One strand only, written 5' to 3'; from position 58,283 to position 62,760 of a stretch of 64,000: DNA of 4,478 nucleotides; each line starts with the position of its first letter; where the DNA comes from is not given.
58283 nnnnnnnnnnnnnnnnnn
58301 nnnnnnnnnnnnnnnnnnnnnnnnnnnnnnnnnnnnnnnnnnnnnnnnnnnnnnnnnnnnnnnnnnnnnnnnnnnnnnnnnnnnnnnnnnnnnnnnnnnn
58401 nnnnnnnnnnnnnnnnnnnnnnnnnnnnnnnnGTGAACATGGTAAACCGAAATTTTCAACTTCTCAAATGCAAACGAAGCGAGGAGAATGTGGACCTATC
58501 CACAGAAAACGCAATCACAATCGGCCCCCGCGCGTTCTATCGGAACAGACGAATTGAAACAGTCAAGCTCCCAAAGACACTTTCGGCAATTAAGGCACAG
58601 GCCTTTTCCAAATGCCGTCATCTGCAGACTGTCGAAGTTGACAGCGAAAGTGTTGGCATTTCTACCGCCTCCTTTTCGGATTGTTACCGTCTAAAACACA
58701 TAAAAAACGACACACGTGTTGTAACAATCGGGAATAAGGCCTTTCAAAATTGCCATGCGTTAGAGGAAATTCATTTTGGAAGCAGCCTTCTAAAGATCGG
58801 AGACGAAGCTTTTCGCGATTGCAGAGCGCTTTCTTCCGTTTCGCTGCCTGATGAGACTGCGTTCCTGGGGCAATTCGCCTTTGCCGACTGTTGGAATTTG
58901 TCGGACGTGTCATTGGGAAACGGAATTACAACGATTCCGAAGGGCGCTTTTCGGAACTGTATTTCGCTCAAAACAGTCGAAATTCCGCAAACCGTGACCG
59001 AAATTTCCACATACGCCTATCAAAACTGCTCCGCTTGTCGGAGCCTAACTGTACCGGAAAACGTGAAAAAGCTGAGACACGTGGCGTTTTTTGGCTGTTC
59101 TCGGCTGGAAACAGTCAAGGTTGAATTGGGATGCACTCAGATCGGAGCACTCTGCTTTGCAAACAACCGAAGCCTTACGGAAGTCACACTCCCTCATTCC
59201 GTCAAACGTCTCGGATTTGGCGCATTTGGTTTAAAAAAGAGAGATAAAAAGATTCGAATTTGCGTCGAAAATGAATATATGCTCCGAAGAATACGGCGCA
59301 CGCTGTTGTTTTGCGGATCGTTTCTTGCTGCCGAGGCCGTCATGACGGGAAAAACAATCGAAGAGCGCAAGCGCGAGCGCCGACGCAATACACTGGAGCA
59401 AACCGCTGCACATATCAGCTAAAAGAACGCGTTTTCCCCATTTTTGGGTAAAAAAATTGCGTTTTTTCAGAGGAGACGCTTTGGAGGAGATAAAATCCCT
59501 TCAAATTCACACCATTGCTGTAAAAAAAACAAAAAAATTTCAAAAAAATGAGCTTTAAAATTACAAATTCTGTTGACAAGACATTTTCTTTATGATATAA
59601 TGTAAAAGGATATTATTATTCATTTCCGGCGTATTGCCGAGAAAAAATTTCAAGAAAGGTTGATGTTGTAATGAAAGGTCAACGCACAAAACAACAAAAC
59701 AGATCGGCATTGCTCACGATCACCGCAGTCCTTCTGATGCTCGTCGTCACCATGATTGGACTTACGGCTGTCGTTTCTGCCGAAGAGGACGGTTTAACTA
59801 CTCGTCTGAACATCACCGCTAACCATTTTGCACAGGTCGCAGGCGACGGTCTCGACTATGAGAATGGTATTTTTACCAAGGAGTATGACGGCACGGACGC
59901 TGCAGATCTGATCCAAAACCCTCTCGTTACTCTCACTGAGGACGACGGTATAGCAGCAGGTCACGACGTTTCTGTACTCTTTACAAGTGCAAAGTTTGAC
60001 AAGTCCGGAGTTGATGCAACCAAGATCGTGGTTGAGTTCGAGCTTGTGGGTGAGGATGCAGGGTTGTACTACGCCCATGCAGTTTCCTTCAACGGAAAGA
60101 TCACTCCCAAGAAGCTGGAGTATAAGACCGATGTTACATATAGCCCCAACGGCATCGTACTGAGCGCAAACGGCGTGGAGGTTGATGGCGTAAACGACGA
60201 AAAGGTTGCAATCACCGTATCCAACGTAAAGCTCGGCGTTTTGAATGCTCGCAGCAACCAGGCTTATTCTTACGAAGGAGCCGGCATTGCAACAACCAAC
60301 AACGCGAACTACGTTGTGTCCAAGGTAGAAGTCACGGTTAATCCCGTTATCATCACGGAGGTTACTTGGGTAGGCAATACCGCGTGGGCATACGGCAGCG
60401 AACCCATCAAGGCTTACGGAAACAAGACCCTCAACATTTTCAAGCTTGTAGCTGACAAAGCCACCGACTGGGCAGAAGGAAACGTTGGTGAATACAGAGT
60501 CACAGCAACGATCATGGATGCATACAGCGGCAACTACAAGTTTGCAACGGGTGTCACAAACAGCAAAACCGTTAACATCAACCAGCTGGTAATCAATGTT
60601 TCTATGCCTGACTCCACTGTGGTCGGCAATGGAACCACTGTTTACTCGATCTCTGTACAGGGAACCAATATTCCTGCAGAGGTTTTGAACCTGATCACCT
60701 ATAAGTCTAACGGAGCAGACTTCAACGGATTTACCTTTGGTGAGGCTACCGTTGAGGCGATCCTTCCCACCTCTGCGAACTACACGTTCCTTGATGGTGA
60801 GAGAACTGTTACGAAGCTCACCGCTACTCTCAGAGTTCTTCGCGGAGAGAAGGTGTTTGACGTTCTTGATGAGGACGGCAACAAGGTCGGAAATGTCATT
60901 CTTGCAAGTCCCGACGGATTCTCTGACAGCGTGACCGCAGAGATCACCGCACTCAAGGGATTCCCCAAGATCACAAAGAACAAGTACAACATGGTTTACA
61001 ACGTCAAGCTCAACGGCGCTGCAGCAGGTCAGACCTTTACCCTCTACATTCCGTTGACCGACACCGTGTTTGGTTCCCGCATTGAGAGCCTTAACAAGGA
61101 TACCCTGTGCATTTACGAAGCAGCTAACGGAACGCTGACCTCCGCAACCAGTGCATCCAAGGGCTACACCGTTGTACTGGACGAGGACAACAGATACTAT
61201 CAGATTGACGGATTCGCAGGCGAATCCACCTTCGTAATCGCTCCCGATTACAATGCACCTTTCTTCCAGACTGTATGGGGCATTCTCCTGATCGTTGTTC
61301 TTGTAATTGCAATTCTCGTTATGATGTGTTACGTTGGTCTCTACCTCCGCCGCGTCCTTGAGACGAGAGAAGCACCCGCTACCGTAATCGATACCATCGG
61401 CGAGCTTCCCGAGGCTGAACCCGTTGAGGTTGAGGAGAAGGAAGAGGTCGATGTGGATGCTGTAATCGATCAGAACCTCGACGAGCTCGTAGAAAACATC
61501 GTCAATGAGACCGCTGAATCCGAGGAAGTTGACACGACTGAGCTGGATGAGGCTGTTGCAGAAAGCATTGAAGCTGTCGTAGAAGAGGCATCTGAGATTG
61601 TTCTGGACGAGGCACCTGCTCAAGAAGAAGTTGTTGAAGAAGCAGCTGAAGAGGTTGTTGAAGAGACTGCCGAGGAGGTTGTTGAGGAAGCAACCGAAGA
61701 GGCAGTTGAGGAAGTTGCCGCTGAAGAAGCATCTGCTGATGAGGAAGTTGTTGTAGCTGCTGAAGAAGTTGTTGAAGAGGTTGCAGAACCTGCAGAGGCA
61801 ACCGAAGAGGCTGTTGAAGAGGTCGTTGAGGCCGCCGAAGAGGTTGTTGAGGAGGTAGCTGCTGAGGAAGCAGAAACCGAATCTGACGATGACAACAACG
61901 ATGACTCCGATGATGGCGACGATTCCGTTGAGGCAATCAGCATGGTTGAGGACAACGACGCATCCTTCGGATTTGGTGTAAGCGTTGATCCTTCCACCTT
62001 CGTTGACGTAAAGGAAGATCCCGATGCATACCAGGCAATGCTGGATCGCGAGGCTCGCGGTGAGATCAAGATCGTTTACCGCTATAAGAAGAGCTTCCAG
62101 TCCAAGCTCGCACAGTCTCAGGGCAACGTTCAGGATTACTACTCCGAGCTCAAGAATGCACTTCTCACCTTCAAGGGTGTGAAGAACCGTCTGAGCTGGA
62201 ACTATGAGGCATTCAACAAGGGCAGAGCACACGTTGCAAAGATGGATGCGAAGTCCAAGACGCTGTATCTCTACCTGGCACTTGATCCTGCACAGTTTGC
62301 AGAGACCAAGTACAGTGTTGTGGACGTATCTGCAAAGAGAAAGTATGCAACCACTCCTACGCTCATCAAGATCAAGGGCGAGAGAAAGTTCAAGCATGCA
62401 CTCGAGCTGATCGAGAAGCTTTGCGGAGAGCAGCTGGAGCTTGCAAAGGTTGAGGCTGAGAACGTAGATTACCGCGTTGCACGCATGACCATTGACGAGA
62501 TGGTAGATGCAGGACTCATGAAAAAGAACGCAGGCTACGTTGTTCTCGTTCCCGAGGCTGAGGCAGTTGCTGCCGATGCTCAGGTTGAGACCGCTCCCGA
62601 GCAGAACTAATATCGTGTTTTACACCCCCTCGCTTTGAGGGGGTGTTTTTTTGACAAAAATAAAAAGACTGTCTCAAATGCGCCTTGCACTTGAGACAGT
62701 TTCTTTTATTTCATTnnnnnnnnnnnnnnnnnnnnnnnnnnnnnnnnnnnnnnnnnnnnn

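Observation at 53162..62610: Paralogous-architecture giant membrane-anchored proteins with poly-acidic E/A/V tails, driven by consensus promoters: candidate undescribed envelope module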

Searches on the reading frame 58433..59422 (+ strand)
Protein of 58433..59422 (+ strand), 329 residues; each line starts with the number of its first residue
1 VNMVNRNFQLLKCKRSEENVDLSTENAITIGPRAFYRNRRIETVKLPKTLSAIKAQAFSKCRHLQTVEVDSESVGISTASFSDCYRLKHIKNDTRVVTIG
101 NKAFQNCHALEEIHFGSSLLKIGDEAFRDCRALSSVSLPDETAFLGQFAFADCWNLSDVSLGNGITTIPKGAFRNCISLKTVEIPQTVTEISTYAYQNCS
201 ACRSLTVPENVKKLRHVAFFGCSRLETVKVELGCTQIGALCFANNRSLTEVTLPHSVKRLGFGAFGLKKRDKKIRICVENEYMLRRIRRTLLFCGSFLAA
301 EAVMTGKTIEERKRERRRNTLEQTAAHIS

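Call 3: search_protein_families(library=pfam, proteins=[window:58433-59422:+], max_evalue=0.1)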
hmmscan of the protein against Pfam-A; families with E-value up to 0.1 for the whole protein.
window:58433-59422:+ (329 aa): 6 families
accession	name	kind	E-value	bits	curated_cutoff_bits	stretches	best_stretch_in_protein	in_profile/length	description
PF13306.12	LRR_5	-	3.4e-59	198.7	27.7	2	145-265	3-120/127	BspA type Leucine rich repeat region (6 copies)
PF13855.12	LRR_8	-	3.3e-11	43.2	27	1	93-138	10-56/61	Leucine rich repeat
PF23622.1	LRR_At1g61320_AtMIF1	-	0.011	15.6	26.9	0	197-231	125-159/384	At1g61320/AtMIF1, LRR domain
PF23952.1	LRR_EndoS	-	0.061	14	27.9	0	185-249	44-106/116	Endo-beta-N-acetylglucosaminidase EndoS LRR domain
PF05062.17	RICH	-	0.071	13.9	23.2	0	37-67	28-58/82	RICH domain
PF05725.18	FNIP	-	0.08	13.5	21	0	245-263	2-20/44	FNIP Repeat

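Call 4: search_protein_families(library=ncbifam, proteins=[window:58433-59422:+], max_evalue=0.1)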
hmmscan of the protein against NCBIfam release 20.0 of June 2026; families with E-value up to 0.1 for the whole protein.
window:58433-59422:+ (329 aa): 2 families
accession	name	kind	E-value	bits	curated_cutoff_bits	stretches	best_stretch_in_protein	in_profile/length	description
NF047961.1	adhesin_HupY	equivalog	1.1e-21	76.7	1250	4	84-152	185-252/978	leucine-rich repeat adhesin HupY/LrrG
NF045861.1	glide_Gli349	exception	1.4e-08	31.9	1750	1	85-152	2677-2743/3169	gliding machinery surface structure protein Gli349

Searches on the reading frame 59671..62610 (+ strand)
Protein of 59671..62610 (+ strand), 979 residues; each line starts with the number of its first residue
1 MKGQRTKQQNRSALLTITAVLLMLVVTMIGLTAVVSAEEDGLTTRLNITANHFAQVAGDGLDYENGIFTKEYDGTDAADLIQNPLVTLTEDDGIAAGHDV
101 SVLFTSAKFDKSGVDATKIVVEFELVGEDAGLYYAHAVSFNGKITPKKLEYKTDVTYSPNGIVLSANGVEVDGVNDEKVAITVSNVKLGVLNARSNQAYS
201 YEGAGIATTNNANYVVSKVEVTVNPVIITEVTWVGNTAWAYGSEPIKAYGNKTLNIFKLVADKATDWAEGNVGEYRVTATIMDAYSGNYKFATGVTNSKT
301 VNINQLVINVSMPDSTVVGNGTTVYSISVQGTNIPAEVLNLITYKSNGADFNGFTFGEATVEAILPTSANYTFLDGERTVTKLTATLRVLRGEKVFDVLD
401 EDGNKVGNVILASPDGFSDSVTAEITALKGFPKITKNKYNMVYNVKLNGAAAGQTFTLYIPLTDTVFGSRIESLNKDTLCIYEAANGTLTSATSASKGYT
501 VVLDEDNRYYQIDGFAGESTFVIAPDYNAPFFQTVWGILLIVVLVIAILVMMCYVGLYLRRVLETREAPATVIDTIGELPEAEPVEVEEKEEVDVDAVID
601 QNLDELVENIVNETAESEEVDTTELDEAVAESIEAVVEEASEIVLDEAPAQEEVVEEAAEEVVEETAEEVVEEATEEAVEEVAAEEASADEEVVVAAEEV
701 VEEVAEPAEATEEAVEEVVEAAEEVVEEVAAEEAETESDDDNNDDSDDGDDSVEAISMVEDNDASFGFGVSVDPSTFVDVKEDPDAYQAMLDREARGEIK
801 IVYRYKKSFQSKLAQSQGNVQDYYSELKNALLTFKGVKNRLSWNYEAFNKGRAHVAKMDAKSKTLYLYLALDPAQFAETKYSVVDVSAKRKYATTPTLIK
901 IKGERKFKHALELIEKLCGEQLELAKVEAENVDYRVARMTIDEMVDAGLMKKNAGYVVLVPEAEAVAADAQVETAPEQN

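Call 3: search_protein_families(library=pfam, proteins=[window:59671-62610:+], max_evalue=0.1)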
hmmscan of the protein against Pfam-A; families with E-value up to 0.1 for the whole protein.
window:59671-62610:+ (979 aa): 1 family
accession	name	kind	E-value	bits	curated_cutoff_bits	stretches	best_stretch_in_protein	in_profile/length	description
PF18657.6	YDG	-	0.00087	19.9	25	1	68-135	13-80/85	YDG domain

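Call 4: search_protein_families(library=ncbifam, proteins=[window:59671-62610:+], max_evalue=0.1)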
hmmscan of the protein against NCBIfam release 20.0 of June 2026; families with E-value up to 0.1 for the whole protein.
window:59671-62610:+ (979 aa): 1 family
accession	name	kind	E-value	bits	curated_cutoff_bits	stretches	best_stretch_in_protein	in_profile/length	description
NF009089.0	PRK12425.1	equivalog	0.022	13.6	840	1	400-439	224-263/464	class II fumarate hydratase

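Call 7: search_solved_structures(query=window:59671-62610:+, max_evalue=1)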
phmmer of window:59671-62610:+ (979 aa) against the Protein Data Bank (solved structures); distinct sequences matched with E-value up to 1: 1.
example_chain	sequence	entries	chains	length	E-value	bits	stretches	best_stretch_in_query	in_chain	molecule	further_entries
1nj8_A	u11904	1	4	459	0.68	11.2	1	587-667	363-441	Proline-tRNA Synthetase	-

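Call 9: find_homologous_proteins(query=window:59671-62610:+)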
Query window:59671-62610:+ (979 aa): 12 proteins with E <= 0.001 among 8000 candidates.
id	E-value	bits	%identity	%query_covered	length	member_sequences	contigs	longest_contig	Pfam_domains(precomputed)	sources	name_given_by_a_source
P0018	0.0e+0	1936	93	66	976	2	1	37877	-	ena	-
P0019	0.0e+0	1553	94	23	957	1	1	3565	-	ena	-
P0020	0.0e+0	1410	91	23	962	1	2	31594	-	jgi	-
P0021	0.0e+0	1219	93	23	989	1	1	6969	-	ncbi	-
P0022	0.0e+0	1183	90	23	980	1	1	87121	PF18657.7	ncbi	-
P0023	2.8e-289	980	84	23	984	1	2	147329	-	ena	-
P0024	2.7e-285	967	84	23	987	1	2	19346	-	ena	-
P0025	1.2e-281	955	87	22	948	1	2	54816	-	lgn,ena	-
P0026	1.3e-280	952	87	22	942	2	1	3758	-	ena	-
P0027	2.1e-279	948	88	22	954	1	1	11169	-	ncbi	-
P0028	5.0e-245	834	90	23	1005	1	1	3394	-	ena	-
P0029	1.4e-223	763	66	59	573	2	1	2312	-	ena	-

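Call 45: search_protein_families(library=pfam, alignment_id=A3, max_evalue=0.01)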
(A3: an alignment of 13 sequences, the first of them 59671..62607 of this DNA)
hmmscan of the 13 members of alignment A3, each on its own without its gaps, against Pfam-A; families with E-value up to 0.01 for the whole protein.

A. member 1, window:59671-62607:+ (979 aa): 1 family
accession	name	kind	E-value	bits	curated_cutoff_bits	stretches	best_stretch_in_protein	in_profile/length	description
PF18657.6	YDG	-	0.00087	19.9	25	1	68-135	13-80/85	YDG domain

B. families by the number of members that match (of 13 scanned): 3 families
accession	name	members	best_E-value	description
PF18657.6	YDG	4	2.1e-06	YDG domain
PF24837.1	AMIN-like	1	0.002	AMIN-like domain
PF20526.3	DUF6741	1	0.0022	Domain of unknown function (DUF6741)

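Call 85: search_solved_structures(query=A3, max_evalue=1)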
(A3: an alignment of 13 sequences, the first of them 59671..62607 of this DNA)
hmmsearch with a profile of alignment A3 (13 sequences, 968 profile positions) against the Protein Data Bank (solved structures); distinct sequences matched with E-value up to 1: 1.
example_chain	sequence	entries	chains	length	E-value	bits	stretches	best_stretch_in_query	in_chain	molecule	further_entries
9qsh_C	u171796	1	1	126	0.96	10.8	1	825-859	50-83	Nanobody 992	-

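Call 88: search_protein_families(library=padloc, proteins=[window:59671-62610:+], max_evalue=0.01)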
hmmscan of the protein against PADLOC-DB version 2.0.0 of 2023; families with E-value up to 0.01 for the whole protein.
window:59671-62610:+ (979 aa): 2 families
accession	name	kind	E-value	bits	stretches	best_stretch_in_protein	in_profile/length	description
PDLC04946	PDC-S18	-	1.6e-10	38.6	1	804-926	204-328/365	-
PDLC04945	PDC-S18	-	1e-07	29.6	1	810-916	192-299/302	-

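Call 89: search_protein_families(library=phrogs, proteins=[window:59671-62610:+], max_evalue=0.01)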
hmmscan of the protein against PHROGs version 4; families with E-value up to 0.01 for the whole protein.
window:59671-62610:+ (979 aa): 0 families
